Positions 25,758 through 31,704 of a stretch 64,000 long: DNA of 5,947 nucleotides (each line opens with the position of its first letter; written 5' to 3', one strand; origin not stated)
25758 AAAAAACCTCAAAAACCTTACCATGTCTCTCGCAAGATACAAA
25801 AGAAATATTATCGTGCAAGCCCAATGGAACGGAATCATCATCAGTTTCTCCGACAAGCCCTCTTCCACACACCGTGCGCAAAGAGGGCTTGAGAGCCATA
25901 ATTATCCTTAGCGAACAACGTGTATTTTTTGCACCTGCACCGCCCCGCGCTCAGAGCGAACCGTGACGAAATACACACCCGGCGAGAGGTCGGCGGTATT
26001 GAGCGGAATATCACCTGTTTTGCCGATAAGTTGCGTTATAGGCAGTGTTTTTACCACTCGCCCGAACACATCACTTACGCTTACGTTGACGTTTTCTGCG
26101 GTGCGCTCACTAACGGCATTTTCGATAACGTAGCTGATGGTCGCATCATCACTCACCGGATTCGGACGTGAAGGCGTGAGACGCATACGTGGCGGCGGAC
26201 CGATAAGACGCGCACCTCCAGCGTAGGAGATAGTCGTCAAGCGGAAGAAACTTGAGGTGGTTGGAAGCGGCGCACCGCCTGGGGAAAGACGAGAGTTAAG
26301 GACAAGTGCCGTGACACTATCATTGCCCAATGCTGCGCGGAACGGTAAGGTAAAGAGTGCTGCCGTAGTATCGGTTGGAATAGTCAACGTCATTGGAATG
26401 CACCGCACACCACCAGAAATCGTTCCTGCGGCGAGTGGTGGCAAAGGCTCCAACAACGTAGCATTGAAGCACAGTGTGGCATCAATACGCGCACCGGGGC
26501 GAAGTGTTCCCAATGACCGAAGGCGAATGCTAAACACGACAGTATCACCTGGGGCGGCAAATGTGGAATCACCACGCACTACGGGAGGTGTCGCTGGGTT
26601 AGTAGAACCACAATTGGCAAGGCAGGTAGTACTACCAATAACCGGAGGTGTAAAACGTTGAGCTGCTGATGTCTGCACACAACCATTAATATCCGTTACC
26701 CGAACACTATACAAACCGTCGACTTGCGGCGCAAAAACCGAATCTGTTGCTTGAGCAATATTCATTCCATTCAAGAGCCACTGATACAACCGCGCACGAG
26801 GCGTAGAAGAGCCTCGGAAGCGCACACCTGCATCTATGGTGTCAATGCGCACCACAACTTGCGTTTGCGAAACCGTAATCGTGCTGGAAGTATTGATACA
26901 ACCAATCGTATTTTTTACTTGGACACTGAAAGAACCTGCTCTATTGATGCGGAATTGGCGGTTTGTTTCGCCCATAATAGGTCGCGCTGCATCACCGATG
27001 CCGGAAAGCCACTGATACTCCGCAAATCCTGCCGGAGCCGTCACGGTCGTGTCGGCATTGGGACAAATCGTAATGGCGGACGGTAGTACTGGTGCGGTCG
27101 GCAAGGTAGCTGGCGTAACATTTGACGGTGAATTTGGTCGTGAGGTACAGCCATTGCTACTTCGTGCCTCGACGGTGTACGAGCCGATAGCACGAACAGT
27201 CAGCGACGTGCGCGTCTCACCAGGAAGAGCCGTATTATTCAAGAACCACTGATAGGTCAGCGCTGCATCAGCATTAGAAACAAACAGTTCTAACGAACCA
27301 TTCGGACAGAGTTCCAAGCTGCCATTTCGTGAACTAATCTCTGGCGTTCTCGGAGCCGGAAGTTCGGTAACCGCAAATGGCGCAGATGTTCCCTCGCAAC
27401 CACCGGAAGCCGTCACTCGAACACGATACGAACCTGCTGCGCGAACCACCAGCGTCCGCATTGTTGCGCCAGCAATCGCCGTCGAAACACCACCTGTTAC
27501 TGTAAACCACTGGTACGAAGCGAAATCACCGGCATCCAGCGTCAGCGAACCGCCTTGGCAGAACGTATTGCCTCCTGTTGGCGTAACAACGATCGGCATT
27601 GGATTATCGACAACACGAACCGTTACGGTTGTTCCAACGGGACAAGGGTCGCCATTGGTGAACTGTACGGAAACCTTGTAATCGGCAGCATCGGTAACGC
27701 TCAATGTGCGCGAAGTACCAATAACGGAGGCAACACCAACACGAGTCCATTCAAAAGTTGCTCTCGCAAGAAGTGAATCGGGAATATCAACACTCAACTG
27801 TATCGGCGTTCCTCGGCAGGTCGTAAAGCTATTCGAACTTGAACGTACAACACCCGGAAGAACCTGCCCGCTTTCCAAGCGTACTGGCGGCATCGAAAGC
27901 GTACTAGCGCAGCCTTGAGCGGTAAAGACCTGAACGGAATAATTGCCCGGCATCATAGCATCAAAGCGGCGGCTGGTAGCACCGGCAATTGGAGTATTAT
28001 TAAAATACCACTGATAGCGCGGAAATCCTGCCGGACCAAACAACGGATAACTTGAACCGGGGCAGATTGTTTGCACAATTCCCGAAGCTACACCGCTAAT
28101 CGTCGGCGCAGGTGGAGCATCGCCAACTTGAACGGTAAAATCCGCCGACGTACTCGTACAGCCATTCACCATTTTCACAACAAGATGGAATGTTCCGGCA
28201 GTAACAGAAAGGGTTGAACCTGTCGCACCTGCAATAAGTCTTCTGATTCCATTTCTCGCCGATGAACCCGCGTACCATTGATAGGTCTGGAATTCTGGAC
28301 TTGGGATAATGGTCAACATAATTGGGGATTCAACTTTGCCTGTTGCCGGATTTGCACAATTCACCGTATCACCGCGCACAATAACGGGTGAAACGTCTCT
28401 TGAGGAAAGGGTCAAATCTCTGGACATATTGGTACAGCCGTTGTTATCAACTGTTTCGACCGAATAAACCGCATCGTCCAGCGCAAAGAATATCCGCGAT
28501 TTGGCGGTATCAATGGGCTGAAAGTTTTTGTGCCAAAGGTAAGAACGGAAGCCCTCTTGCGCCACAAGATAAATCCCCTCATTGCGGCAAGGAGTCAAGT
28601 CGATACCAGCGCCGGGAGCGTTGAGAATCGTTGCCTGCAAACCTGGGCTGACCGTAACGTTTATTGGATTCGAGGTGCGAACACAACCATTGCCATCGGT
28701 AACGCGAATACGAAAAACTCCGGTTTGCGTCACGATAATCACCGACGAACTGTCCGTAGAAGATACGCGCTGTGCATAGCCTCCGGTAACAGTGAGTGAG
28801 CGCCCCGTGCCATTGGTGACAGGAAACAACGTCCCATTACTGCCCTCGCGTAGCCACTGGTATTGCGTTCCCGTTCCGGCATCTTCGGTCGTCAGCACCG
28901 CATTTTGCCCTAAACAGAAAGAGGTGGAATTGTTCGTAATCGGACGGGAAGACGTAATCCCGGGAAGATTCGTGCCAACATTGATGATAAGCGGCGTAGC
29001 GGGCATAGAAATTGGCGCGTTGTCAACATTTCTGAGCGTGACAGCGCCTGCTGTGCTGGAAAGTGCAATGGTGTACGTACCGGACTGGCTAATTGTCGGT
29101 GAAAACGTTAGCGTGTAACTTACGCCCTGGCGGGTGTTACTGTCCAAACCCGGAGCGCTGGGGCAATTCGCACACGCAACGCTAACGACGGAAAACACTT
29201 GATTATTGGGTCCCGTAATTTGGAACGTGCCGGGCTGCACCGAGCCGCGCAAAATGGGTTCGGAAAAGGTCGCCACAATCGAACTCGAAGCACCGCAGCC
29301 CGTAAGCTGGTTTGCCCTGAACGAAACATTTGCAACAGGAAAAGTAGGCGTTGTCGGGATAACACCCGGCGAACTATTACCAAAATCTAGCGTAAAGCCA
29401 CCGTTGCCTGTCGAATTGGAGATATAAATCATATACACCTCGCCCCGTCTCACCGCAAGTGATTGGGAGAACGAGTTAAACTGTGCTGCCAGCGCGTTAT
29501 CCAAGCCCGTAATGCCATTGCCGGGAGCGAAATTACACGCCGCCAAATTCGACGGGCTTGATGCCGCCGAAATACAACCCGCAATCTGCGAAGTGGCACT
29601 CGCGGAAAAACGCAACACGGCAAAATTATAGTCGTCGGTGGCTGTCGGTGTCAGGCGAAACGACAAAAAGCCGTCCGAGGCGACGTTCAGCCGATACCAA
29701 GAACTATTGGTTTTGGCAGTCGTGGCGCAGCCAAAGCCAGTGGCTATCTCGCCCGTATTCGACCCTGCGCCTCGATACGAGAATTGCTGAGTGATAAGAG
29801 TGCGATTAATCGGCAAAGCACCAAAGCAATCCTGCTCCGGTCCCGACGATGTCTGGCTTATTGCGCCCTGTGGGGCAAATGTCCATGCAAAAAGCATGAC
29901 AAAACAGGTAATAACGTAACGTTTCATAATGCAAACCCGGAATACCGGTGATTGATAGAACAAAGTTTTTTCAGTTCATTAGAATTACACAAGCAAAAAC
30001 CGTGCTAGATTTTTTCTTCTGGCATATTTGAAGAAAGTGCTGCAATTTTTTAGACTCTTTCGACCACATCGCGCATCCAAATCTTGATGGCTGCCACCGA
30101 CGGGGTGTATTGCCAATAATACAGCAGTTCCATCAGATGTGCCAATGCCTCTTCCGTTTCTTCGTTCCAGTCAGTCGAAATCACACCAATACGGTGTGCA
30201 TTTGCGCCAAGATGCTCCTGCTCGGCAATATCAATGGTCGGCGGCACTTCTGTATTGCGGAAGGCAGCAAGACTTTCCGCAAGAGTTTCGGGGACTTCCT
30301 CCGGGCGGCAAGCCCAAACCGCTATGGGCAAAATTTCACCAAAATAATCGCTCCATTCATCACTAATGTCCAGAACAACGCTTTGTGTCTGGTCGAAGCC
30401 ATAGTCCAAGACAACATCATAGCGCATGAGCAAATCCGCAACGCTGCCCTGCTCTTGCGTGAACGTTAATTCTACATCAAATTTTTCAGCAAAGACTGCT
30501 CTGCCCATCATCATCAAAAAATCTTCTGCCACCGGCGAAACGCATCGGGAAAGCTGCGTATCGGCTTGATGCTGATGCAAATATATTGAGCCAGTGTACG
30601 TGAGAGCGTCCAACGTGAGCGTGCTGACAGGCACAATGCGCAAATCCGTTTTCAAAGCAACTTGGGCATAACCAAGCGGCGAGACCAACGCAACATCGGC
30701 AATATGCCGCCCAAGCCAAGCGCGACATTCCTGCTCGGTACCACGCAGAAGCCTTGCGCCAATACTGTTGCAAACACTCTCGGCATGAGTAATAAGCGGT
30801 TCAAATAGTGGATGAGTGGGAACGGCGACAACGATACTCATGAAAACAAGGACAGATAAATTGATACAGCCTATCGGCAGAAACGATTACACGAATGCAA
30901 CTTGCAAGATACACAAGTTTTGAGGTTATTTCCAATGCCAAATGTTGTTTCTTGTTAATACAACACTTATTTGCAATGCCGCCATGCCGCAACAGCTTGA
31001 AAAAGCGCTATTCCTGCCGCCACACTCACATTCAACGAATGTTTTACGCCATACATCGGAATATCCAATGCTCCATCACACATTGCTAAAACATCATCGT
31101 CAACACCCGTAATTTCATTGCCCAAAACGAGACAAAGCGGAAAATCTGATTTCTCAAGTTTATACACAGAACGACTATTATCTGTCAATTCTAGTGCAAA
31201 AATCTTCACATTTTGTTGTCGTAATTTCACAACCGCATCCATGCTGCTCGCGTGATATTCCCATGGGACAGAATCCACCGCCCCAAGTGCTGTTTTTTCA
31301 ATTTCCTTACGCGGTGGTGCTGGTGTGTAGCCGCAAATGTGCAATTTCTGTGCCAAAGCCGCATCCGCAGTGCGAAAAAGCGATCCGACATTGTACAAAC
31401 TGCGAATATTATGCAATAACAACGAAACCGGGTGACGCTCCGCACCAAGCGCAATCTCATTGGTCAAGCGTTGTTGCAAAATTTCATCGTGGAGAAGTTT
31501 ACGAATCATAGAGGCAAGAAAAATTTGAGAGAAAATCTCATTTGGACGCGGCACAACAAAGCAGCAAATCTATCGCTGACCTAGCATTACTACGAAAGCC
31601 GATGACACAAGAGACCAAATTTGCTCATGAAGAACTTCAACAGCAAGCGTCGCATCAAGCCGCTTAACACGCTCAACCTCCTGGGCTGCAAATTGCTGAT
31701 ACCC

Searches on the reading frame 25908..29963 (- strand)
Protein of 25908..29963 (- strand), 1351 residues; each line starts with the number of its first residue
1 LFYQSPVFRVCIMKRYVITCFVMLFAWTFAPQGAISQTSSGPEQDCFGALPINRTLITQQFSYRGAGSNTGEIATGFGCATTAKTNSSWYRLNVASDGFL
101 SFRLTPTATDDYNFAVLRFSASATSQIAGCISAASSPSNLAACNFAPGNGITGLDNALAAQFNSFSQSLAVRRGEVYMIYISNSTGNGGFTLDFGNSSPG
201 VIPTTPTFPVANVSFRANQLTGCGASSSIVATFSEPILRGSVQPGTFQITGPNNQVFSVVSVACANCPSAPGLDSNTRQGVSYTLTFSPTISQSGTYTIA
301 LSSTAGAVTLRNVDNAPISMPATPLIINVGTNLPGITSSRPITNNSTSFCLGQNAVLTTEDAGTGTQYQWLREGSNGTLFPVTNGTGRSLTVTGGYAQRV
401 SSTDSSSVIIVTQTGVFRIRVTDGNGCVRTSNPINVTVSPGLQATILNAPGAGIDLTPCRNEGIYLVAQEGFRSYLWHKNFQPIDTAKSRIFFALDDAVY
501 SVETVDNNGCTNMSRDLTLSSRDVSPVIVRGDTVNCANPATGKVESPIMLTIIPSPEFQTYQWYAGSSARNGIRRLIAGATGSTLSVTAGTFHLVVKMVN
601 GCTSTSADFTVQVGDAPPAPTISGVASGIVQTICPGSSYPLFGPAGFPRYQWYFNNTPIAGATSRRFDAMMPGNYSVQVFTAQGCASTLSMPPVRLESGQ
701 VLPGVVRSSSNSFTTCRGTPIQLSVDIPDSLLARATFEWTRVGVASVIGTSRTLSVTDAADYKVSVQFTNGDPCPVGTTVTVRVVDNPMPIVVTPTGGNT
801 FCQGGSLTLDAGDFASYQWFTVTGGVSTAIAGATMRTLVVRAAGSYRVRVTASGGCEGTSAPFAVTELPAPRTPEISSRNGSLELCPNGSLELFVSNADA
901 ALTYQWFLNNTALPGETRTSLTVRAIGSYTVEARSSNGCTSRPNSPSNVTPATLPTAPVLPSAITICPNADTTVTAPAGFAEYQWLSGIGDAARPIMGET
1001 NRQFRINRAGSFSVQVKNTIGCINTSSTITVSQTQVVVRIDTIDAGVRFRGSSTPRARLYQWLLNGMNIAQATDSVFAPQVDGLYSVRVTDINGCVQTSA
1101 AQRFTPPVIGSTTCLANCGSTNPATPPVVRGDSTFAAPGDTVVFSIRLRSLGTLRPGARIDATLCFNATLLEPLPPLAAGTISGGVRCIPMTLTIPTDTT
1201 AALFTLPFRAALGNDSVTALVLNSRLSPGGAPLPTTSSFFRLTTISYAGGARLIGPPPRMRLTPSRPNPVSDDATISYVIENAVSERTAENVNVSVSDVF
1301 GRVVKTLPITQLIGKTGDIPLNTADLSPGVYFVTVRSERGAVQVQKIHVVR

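Call 25: search_protein_families(library=pfam, proteins=[window:25908-29963:-], max_evalue=0.001)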
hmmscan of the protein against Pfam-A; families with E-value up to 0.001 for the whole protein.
window:25908-29963:- (1351 aa): 4 families
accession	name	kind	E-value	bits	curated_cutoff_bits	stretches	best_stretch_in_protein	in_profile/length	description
PF19081.6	Ig_7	-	1e-27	96.6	27.3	2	795-866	4-81/84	Ig-like domain CHU_C associated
PF18962.6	Por_Secre_tail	-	2.3e-08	34.6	27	1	1267-1348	3-74/75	Secretion system C-terminal sorting domain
PF00801.26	PKD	-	4.3e-07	30.3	23.5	0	798-859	8-72/80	PKD domain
PF23926.2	LtfC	-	0.00018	22.4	27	0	751-788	4-42/100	LtfC-like, beta-sandwich domain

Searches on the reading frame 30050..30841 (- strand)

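Call 25: search_protein_families(library=pfam, proteins=[window:30050-30841:-], max_evalue=0.001)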
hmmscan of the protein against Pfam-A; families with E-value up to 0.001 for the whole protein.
window:30050-30841:- (263 aa): 1 family
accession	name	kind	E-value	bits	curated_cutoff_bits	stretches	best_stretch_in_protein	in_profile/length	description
PF02621.19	VitK2_biosynth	-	5.3e-05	23.2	26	1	9-195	11-196/252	Menaquinone biosynthesis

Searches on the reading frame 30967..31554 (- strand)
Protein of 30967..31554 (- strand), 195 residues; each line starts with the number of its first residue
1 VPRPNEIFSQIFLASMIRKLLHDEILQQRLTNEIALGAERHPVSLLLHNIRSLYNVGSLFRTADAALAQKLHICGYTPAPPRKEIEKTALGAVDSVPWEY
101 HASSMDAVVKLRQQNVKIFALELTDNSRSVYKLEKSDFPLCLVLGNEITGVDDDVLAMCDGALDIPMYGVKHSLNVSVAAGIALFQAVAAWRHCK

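Call 25: search_protein_families(library=pfam, proteins=[window:30967-31554:-], max_evalue=0.001)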
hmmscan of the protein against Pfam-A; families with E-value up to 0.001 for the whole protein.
window:30967-31554:- (195 aa): 1 family
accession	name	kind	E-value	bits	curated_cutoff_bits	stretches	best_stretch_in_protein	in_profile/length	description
PF00588.24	SpoU_methylase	-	3.4e-32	111.9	29.7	1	43-185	2-142/142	SpoU rRNA Methylase family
